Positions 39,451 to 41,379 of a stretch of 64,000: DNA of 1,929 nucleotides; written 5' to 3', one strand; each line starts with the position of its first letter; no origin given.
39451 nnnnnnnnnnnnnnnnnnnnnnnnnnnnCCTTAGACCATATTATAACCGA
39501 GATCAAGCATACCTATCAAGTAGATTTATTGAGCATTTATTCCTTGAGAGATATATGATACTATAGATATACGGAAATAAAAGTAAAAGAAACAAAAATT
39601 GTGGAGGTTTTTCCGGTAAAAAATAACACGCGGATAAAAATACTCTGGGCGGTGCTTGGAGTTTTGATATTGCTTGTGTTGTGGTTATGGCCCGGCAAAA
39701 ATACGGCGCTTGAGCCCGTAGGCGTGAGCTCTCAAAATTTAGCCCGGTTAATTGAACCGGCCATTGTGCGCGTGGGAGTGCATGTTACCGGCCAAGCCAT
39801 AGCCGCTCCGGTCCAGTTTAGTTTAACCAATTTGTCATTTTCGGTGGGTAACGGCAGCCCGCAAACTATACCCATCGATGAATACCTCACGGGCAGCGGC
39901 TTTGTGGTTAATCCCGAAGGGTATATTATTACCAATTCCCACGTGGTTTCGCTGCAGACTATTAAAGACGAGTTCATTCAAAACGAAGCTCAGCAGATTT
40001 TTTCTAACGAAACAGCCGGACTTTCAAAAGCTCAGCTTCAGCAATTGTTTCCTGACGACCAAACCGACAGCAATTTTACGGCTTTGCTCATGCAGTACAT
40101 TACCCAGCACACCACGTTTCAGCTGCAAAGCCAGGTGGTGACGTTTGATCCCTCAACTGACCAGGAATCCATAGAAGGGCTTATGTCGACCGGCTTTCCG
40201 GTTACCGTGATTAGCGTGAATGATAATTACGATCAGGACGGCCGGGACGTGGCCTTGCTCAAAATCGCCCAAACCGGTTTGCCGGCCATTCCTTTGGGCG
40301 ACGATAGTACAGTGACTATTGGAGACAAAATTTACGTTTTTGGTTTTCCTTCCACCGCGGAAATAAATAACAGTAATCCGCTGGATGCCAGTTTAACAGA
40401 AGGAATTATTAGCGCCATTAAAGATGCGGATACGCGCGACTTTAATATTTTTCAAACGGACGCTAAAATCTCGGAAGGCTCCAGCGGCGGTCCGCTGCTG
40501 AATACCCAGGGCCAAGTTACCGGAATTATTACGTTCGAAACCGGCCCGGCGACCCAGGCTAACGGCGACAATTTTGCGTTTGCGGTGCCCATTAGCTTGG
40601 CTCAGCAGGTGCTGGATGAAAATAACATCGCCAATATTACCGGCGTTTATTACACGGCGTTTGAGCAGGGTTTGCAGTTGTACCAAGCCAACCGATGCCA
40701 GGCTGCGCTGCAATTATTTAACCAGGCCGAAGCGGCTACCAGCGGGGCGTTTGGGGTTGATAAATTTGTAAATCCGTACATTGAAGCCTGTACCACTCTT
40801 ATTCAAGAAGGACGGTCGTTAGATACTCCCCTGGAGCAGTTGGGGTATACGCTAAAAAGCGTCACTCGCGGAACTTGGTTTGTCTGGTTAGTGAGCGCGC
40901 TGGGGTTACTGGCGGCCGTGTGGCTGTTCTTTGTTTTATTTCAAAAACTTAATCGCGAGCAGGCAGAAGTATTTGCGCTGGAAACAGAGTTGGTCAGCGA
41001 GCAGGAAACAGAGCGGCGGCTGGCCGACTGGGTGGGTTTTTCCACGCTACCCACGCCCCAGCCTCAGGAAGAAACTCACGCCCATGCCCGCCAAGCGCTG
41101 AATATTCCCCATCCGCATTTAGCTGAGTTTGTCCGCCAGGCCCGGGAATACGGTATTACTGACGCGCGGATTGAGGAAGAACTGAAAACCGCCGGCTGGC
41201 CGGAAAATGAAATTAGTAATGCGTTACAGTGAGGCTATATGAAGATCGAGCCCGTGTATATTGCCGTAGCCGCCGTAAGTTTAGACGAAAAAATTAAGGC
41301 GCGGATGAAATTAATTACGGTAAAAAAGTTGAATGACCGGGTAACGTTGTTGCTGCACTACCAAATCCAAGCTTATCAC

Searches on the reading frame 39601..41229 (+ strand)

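Call 11: search_protein_families(library=pfam, proteins=[window:39601-41229:+], max_evalue=0.01)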
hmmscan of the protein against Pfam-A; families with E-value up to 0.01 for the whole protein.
window:39601-41229:+ (543 aa): 3 families
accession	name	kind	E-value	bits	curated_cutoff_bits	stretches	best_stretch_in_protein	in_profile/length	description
PF13365.12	Trypsin_2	-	1.4e-28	100.9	27.6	1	98-309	1-144/144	Trypsin-like peptidase domain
PF00089.32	Trypsin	-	2.1e-15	57.6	20.6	1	199-332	69-214/220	Trypsin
PF01732.22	Mycop_pep_DUF31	-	0.0033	17.6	27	0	275-309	309-343/346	Mycoplasma peptidase (DUF31)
